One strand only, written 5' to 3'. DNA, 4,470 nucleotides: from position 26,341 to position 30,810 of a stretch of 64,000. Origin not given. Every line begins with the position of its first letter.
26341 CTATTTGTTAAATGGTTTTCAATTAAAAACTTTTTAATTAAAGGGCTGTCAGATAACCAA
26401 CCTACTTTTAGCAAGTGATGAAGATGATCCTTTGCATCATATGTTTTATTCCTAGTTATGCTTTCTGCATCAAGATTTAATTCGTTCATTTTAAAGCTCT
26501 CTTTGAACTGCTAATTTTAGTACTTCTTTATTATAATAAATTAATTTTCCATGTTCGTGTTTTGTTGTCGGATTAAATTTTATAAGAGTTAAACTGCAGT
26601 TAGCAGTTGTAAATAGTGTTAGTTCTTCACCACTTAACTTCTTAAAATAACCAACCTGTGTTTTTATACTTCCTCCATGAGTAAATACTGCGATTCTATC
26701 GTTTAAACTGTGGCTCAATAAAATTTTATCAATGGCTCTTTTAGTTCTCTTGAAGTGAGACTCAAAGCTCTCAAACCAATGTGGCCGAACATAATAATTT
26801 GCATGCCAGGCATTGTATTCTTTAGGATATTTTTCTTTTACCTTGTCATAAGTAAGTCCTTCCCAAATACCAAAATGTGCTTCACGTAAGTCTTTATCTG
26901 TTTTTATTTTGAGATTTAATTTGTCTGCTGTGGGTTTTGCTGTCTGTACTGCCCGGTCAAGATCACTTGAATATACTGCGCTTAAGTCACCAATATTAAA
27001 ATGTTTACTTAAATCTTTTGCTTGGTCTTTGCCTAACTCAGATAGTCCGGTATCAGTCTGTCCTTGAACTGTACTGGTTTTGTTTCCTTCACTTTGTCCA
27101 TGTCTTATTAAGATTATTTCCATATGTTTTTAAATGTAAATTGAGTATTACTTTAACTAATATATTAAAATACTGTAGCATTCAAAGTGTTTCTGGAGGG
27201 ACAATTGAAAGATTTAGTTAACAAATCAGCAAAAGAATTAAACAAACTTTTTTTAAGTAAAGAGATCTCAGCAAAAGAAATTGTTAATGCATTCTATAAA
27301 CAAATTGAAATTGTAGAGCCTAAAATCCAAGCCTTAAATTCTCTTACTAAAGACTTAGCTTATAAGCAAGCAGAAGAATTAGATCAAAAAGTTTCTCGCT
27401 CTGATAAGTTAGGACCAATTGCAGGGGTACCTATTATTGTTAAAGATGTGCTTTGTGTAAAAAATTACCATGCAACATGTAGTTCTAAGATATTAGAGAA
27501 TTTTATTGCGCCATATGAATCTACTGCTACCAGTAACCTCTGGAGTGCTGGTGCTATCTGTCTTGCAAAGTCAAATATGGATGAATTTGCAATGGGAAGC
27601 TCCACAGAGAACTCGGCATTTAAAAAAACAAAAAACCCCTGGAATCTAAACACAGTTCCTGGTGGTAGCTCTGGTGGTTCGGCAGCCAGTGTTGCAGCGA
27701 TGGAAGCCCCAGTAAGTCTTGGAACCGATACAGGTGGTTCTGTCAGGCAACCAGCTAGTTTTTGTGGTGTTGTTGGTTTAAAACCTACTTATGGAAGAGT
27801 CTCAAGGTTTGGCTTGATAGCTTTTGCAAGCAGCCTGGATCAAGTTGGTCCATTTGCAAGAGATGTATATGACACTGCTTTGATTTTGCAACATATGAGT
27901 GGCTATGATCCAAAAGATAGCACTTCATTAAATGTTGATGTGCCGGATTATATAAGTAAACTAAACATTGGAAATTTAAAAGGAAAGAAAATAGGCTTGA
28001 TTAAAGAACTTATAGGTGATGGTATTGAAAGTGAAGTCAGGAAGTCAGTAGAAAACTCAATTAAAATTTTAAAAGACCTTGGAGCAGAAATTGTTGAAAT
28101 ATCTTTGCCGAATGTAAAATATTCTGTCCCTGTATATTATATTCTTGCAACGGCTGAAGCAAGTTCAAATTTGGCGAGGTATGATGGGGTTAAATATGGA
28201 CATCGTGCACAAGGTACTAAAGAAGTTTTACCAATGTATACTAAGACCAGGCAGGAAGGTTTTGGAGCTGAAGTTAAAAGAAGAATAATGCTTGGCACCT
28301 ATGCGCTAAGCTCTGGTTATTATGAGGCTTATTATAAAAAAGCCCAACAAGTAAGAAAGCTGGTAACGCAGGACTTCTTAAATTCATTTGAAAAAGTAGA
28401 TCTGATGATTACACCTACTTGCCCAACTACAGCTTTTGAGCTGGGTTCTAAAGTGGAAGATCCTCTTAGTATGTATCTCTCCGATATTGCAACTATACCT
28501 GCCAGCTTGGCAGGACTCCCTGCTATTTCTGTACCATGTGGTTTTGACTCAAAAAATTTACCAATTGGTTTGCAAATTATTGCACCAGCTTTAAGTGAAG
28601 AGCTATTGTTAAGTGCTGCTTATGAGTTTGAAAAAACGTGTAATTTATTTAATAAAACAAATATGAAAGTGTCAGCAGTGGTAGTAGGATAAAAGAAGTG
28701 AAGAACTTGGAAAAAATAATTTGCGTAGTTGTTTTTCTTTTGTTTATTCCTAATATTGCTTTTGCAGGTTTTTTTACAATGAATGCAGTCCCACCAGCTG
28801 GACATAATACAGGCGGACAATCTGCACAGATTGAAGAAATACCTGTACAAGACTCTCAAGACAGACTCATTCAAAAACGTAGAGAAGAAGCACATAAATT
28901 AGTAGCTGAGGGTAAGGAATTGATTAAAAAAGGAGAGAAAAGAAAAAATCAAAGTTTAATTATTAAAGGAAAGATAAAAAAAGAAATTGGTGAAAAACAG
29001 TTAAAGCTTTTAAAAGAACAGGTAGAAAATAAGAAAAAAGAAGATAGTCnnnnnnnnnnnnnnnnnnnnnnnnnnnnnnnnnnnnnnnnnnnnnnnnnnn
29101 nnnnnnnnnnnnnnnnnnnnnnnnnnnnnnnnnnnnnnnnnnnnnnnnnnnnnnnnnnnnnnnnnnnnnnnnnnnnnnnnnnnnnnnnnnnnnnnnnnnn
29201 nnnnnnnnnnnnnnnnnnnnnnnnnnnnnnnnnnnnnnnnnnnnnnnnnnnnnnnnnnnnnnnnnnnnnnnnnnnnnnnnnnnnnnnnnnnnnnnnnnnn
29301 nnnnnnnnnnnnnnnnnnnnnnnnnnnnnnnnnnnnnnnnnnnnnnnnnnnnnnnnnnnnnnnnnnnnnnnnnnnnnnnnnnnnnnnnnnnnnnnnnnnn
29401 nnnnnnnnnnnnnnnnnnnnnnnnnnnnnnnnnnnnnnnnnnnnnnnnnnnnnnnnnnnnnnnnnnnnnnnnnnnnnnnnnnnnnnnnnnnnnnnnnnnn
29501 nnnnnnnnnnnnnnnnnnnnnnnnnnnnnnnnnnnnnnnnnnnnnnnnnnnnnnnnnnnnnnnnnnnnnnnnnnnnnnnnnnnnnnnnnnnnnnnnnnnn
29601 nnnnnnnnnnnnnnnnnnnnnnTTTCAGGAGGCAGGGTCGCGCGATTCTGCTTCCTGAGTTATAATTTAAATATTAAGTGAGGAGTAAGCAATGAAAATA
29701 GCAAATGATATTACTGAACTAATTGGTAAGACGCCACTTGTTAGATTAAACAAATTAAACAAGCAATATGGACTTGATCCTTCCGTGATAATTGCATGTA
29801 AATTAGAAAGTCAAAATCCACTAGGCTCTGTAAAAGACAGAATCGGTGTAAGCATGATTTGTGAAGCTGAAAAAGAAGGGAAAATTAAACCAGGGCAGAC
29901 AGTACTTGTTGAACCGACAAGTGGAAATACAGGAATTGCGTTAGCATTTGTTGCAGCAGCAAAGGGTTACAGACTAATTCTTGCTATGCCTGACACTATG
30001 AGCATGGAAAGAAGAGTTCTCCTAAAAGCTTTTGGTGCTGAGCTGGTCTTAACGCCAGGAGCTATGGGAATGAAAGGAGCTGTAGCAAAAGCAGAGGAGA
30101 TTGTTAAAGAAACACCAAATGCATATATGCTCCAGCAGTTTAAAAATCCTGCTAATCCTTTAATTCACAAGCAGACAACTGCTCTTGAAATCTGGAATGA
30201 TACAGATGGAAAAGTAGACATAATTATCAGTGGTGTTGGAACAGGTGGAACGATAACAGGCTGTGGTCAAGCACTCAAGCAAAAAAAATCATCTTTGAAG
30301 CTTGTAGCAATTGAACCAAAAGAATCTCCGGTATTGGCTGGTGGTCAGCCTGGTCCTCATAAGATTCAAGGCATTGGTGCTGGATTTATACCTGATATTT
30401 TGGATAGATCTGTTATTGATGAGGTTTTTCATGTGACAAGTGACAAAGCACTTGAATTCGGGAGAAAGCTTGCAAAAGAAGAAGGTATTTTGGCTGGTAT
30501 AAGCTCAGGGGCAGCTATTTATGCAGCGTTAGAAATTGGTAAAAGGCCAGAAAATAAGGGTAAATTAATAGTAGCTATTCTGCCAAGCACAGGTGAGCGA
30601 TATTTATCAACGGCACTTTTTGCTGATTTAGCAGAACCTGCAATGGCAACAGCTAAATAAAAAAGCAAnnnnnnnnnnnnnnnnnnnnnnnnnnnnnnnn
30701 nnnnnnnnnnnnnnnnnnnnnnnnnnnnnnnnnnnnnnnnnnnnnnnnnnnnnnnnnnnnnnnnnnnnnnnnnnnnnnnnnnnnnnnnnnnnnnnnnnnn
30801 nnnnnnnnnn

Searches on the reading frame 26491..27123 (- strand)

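Call 12: search_protein_families(library=ncbifam, proteins=[window:26491-27123:-], max_evalue=0.01)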
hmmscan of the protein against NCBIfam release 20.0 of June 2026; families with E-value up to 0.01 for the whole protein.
window:26491-27123:- (210 aa): 21 families
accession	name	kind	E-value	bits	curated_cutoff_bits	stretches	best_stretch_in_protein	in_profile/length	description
TIGR03162.1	ribazole_cobC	equivalog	9.2e-39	132.7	162.9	1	3-181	1-176/176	alpha-ribazole phosphatase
NF005567.0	PRK07238.1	equivalog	5.6e-33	114.8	326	1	3-183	180-360/378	bifunctional RNase H/acid phosphatase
NF045917.1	PhserinePhPspA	equivalog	8.9e-32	110.5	350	1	2-184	3-185/211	phosphoserine phosphatase PspA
NF038349.1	dPGM_arch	equivalog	4.4e-22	78.9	225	1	3-186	1-174/194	2,3-diphosphoglycerate-dependent phosphoglycerate mutase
NF011580.0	PRK15004.1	equivalog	6.3e-21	75.3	250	1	1-182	1-182/203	adenosylcobalamin/alpha-ribazole phosphatase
NF009994.0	PRK13463.1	equivalog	1.3e-20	74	277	1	3-184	5-187/203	phosphoserine phosphatase 1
TIGR03848.1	MSMEG_4193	subfamily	7e-19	68.1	203.85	1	3-186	2-189/204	MSMEG_4193 family putative phosphomutase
NF002339.0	PRK01295.1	equivalog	5.3e-18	65.2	316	1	3-170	5-179/206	2,3-bisphosphoglycerate-dependent phosphoglycerate mutase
NF010713.0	PRK14115.1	equivalog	2e-17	63.3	305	1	2-129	3-136/248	2,3-diphosphoglycerate-dependent phosphoglycerate mutase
TIGR01258.1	pgm_1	subfamily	3.2e-17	62.7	81.7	1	2-130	2-136/245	2,3-bisphosphoglycerate-dependent phosphoglycerate mutase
NF002901.0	PRK03482.1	equivalog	3.7e-15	56.1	261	1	2-184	3-185/215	2,3-diphosphoglycerate-dependent phosphoglycerate mutase GpmB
NF010718.0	PRK14120.1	equivalog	1.8e-14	53.7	366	1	2-119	6-129/249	phosphoglyceromutase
NF002217.0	PRK01112.1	equivalog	2.1e-13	50.2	320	2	2-62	3-63/228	2,3-bisphosphoglycerate-dependent phosphoglycerate mutase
NF010717.0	PRK14119.1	equivalog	4.5e-12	46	378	1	3-116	4-123/228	2,3-diphosphoglycerate-dependent phosphoglycerate mutase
NF010715.0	PRK14117.1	equivalog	7.6e-12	45.2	421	1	3-129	4-136/230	phosphoglycerate mutase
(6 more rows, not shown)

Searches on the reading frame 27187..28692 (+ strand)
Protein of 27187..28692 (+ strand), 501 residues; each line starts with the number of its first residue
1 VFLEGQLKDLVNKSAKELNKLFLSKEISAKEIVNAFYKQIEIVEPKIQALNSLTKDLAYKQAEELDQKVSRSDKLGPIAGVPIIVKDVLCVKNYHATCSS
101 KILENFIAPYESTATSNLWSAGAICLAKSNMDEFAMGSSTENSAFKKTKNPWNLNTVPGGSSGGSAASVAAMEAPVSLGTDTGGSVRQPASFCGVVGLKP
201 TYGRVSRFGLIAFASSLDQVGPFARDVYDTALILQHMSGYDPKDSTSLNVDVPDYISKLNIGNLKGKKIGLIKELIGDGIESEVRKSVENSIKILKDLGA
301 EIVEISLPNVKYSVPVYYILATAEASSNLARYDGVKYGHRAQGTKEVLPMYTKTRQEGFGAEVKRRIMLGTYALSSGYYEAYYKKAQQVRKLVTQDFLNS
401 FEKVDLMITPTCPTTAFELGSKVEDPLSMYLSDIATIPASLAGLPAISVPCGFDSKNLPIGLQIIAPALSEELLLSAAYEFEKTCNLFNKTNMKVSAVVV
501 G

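Call 12: search_protein_families(library=ncbifam, proteins=[window:27187-28692:+], max_evalue=0.01)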
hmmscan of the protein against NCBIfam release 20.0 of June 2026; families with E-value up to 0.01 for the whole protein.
window:27187-28692:+ (501 aa): 26 families (the best 25 are shown)
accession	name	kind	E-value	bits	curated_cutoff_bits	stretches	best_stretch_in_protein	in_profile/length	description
TIGR00132.1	gatA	equivalog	1.3e-192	640.8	481.1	1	20-485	3-464/466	Asp-tRNA(Asn)/Glu-tRNA(Gln) amidotransferase subunit GatA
NF006631.0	PRK09201.1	equivalog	4.1e-88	296.1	461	1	12-484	6-454/466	AtzE family amidohydrolase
NF005517.0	PRK07139.1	equivalog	9.2e-87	291.6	546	1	74-485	33-433/439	amidase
NF005565.0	PRK07235.1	subfamily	5.6e-84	282.6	545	1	14-487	26-503/506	amidase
NF005688.0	PRK07488.1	equivalog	5.8e-84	282.7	532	1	8-486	6-467/474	indoleacetamide hydrolase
NF004815.0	PRK06169.1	equivalog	1.4e-83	281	506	1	8-491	5-465/471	amidase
TIGR02715.1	amido_AtzE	subfamily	5.5e-82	276.1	425.75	1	18-484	5-447/452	AtzE family amidohydrolase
NF005450.0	PRK07042.1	equivalog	2.3e-79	267.1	458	2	9-306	3-295/464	amidase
NF005687.0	PRK07487.1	subfamily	2.5e-76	257.4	428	1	10-493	5-464/468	amidase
NF005686.0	PRK07486.1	subfamily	3.6e-73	246.9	465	2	6-307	7-310/486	amidase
NF006006.0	PRK08137.1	equivalog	3.9e-72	243.7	534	1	9-487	30-513/529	amidase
NF004816.0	PRK06170.1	equivalog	5.4e-63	213.3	503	1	12-492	11-489/493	amidase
NF004717.0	PRK06061.1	equivalog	1.5e-58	198.7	498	1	19-490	23-472/483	amidase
NF004766.0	PRK06102.1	equivalog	1.7e-57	195.5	559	1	11-484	6-450/455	amidase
NF005300.0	PRK06828.1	subfamily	4.1e-57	193.7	494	2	14-309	14-326/491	amidase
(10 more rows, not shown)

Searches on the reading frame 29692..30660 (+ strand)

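Call 12: search_protein_families(library=ncbifam, proteins=[window:29692-30660:+], max_evalue=0.01)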
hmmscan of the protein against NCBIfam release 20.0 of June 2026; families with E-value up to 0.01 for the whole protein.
window:29692-30660:+ (322 aa): 39 families (the best 25 are shown)
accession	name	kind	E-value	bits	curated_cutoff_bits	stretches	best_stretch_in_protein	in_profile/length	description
TIGR01139.1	cysK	equivalog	1.2e-140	467.9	350.95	1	7-310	1-298/298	cysteine synthase A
TIGR01136.1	cysKM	subfamily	1.5e-134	448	344.15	1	7-310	1-299/299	cysteine synthase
NF007989.0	PRK10717.1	equivalog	2.3e-99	332.6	387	1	1-313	2-321/334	cysteine synthase A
TIGR01137.1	cysta_beta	equivalog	2.4e-96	323.2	510.25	1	3-308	1-309/457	cystathionine beta-synthase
NF008735.0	PRK11761.1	equivalog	5.5e-91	304.9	413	1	5-311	4-295/296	cysteine synthase CysM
TIGR01138.1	cysM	equivalog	2.1e-90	303.2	394.2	1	7-310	2-290/290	cysteine synthase B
TIGR03945.1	PLP_SbnA_fam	equivalog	1.4e-66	224.6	349.95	1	7-307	1-297/304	2,3-diaminopropionate biosynthesis protein SbnA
NF053679.1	CysteaSynCapA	equivalog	1.6e-60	204.6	600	1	2-307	5-317/329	cysteate synthase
NF006094.0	PRK08246.1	subfamily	3.5e-18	66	331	1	3-229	13-224/310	serine/threonine dehydratase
NF052478.1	CystDsulMYC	equivalog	2.5e-17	63.2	600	1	21-308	26-324/354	L-cysteine desulfhydrase Cds1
NF004996.0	PRK06381.1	equivalog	3e-17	62.6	266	1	9-193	11-185/319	threonine synthase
NF006390.0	PRK08639.1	equivalog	5.6e-15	55.2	421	1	4-215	16-218/418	threonine ammonia-lyase IlvA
TIGR01124.1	ilvA_2Cterm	equivalog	5.8e-15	54.9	411.3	1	9-216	13-208/499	threonine ammonia-lyase, biosynthetic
NF045641.2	BHydaspDhtseBhcB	equivalog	1.4e-14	54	550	1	5-250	12-244/312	beta-hydroxyaspartate dehydratase BhcB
TIGR01127.1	ilvA_1Cterm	equivalog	2.5e-14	53.1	378.75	1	34-215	17-189/380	threonine ammonia-lyase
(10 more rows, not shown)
